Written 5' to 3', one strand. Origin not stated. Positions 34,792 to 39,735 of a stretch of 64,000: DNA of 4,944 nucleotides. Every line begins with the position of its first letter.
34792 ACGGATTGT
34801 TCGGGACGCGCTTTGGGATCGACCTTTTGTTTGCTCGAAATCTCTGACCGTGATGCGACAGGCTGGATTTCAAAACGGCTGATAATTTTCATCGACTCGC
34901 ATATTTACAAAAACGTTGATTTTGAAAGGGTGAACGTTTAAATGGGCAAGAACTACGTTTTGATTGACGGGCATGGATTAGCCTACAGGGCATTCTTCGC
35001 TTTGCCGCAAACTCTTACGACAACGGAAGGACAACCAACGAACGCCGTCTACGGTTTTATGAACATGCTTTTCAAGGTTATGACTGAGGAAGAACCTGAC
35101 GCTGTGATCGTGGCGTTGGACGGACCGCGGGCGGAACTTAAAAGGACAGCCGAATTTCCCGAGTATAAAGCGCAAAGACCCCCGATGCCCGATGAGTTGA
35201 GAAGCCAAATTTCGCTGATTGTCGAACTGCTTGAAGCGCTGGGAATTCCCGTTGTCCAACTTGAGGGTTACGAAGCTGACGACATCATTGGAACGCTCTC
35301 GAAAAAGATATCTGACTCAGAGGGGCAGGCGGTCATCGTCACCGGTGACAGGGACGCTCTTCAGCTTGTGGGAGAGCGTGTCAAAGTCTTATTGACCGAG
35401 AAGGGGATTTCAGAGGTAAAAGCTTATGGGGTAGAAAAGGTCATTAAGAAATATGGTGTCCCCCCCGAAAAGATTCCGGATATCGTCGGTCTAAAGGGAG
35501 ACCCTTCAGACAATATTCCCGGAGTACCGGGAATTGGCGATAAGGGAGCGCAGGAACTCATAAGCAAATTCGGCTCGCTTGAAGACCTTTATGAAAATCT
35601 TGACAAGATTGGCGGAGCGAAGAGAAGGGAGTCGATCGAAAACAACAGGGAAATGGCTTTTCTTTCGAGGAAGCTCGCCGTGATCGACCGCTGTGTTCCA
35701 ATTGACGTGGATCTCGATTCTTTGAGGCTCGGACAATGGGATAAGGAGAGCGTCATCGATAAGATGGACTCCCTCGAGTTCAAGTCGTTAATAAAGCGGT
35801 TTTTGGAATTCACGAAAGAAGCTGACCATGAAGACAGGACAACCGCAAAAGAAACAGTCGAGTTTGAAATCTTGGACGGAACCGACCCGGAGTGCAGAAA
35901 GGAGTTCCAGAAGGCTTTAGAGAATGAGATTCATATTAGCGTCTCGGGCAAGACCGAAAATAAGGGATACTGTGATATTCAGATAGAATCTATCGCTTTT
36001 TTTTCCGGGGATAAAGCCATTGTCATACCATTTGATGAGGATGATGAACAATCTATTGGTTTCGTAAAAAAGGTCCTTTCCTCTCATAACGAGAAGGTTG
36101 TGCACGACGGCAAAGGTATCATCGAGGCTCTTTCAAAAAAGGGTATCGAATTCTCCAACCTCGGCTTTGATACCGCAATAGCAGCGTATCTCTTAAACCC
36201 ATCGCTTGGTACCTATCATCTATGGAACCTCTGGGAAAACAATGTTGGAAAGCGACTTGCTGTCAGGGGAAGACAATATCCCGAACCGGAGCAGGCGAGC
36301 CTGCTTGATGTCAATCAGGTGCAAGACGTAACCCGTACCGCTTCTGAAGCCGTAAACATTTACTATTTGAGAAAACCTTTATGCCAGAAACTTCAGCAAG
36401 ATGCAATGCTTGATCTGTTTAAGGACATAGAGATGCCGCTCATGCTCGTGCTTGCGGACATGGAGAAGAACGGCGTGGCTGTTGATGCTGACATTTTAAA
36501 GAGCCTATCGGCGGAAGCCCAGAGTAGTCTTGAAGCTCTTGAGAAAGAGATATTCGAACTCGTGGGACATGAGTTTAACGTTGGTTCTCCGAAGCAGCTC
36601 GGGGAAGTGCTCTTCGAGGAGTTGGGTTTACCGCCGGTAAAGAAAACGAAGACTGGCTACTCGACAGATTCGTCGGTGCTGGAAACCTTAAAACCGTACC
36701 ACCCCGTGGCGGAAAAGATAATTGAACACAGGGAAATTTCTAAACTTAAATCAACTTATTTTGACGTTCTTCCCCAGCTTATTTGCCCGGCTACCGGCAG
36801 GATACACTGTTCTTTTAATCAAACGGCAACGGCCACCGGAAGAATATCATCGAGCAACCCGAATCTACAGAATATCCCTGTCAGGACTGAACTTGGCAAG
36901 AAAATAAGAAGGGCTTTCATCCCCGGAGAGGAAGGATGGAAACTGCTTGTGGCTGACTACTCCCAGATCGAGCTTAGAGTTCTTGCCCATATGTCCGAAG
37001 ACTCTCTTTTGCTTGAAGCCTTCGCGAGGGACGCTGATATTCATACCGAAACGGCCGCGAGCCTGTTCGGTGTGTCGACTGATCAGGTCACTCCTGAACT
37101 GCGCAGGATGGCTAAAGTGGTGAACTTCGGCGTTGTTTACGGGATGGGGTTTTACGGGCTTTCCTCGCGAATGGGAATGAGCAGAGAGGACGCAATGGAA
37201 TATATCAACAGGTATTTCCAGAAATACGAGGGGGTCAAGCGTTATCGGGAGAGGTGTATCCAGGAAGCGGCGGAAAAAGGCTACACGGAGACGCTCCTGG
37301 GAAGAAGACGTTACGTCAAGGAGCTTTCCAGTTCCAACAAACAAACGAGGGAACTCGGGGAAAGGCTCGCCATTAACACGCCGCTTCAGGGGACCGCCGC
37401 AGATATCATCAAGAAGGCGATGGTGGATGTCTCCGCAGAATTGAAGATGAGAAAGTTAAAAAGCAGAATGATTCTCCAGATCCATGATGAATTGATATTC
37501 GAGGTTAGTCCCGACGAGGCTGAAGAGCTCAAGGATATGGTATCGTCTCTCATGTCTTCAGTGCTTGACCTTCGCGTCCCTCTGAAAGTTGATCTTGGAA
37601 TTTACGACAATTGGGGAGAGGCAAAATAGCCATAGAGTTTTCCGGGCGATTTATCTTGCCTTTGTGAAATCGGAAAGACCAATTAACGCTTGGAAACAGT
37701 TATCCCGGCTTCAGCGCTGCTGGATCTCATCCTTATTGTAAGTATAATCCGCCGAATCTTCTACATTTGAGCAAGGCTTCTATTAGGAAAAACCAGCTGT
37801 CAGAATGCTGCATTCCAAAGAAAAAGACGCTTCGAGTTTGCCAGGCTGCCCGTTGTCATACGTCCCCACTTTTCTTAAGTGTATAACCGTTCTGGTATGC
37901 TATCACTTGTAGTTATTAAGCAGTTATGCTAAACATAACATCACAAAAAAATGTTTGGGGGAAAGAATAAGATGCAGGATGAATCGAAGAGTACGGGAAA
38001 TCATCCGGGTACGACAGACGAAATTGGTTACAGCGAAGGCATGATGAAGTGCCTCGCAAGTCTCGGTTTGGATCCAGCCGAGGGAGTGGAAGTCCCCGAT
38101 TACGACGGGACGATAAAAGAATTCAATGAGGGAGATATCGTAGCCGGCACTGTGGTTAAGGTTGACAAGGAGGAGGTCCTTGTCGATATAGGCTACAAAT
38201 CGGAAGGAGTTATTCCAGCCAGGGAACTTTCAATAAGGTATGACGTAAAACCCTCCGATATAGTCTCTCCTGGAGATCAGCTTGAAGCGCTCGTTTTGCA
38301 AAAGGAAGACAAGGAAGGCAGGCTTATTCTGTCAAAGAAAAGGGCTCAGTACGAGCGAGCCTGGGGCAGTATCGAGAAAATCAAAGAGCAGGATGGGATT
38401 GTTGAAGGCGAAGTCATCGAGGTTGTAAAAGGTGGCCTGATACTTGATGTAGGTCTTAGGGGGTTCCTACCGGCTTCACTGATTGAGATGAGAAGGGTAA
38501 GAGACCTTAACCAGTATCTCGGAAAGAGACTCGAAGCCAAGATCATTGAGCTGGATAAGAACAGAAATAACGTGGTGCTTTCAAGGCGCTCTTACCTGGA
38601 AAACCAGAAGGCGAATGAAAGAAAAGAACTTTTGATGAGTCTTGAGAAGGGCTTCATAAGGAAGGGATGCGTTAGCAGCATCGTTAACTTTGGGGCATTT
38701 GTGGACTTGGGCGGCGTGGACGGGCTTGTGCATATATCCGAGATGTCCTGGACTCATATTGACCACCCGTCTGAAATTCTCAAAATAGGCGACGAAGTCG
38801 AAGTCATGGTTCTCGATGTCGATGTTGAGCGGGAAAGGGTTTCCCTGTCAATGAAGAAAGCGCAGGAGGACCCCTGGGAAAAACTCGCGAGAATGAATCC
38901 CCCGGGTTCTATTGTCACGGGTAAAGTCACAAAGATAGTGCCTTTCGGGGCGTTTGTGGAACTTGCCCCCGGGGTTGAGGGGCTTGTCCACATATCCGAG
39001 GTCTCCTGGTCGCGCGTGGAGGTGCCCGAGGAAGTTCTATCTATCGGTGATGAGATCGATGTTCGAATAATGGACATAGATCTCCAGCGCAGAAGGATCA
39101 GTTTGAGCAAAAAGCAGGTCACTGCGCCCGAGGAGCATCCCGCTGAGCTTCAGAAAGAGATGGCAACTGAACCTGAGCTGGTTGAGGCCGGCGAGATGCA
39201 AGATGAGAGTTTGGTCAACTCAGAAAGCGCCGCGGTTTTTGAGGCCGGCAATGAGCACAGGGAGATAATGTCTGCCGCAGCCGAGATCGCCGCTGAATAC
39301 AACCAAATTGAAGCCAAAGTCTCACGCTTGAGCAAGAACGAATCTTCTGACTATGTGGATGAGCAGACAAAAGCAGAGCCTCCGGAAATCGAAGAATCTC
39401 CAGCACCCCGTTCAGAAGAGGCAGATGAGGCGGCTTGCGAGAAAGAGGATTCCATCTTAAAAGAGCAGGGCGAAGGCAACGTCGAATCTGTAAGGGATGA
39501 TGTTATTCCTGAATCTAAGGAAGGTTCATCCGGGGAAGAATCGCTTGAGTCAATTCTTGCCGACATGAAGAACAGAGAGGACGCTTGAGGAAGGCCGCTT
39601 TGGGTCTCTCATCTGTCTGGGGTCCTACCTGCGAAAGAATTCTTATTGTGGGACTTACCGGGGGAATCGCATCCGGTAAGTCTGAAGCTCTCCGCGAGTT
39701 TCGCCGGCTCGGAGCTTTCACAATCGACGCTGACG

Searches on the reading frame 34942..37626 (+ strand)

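Call 62: search_protein_families(library=pfam, proteins=[window:34942-37626:+], max_evalue=0.00001)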
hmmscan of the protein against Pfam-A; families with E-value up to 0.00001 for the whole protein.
window:34942-37626:+ (895 aa): 4 families
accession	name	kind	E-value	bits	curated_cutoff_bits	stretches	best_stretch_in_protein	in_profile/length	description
PF00476.26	DNA_pol_A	-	3.4e-163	543.5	34.3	1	517-893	2-381/381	DNA polymerase family A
PF02739.22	5_3_exonuc_N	-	2.5e-58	196.9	34.3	1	5-172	2-164/164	5'-3' exonuclease, N-terminal resolvase-like domain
PF01367.25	5_3_exonuc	-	9.7e-32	109.8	40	1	173-269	1-97/97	5'-3' exonuclease, C-terminal SAM fold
PF22619.2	DNA_polI_exo1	-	6.2e-11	42.7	27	1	340-426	7-92/140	DNA polymerase I, ribonuclease H-like domain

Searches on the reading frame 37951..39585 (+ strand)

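Call 62: search_protein_families(library=pfam, proteins=[window:37951-39585:+], max_evalue=0.00001)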
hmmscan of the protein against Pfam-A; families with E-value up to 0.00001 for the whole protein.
window:37951-39585:+ (545 aa): 4 families
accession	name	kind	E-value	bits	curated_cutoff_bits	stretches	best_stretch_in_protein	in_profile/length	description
PF00575.29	S1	-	9.2e-82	269.9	22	4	318-388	4-74/74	S1 RNA binding domain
PF23459.1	S1_RRP5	-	4.3e-22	78.9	27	1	318-386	3-71/72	RRP5 S1 domain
PF21710.3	Spt6_S1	-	2.8e-08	34.4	27.5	0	318-386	16-85/91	Spt6, S1/OB domain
PF13509.12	S1_2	-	1.5e-06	28.7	21.8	0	319-371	2-46/61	S1 domain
